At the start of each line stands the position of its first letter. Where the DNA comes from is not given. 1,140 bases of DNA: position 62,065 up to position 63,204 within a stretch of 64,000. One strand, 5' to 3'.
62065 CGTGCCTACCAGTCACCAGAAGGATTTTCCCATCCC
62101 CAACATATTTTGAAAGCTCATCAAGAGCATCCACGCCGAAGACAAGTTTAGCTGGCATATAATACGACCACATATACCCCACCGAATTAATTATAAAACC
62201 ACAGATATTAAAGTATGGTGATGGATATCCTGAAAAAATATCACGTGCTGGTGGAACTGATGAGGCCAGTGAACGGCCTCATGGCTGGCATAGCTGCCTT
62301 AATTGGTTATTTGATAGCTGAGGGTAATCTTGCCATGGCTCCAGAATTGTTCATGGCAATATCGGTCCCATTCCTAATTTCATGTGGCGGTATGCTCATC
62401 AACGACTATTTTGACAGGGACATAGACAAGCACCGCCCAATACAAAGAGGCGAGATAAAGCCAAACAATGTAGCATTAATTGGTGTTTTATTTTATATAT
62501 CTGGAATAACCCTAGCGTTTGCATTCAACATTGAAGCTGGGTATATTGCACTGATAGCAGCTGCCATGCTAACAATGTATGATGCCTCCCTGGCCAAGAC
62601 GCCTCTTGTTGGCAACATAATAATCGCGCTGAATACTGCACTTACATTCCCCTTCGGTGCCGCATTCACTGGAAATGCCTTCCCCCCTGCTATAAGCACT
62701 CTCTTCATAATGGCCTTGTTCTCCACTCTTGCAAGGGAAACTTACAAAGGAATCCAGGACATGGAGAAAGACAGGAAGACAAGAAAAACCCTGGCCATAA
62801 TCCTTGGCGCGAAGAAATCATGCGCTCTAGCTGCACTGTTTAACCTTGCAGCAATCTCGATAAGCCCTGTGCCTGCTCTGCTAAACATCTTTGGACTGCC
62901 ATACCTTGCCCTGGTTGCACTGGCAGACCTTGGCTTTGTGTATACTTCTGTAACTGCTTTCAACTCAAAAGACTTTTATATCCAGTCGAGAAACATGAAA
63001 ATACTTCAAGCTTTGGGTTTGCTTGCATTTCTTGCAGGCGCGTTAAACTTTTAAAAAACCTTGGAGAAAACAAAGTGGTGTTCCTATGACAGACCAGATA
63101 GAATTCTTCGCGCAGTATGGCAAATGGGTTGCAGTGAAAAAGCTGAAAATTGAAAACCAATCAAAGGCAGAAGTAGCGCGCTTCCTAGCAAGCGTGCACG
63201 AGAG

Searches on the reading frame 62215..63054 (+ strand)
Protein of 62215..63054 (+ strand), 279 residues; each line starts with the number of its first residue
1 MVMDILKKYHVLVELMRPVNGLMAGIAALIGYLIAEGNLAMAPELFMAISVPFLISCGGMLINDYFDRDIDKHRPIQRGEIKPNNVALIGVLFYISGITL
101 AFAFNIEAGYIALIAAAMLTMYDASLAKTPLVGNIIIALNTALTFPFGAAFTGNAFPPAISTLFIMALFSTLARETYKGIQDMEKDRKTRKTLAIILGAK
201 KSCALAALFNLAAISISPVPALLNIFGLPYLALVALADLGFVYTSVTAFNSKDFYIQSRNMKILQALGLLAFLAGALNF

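Call 17: search_protein_families(library=pfam, proteins=[window:62215-63054:+], max_evalue=0.1)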
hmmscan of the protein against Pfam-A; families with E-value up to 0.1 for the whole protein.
window:62215-63054:+ (279 aa): 1 family
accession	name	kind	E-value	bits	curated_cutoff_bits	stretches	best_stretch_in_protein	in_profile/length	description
PF01040.23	UbiA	-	4.2e-35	121.7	34.2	1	26-253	3-236/250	UbiA prenyltransferase family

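Call 92: find_encoding_contigs(protein=window:62215-63054:+, flank=10000, max_places=2)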
Protein window:62215-63054:+ (279 aa): 2 contigs read that carry it; 2 places shown.
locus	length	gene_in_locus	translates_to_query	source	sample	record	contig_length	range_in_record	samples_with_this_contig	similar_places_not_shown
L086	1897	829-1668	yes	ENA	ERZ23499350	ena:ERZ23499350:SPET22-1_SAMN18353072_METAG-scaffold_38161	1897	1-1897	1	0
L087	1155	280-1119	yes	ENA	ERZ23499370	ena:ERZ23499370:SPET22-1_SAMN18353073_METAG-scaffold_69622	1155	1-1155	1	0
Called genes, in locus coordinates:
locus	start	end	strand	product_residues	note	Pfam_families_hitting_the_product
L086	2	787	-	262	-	?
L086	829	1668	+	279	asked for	PF01040:UbiA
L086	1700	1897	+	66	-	?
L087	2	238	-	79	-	?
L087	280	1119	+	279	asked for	PF01040:UbiA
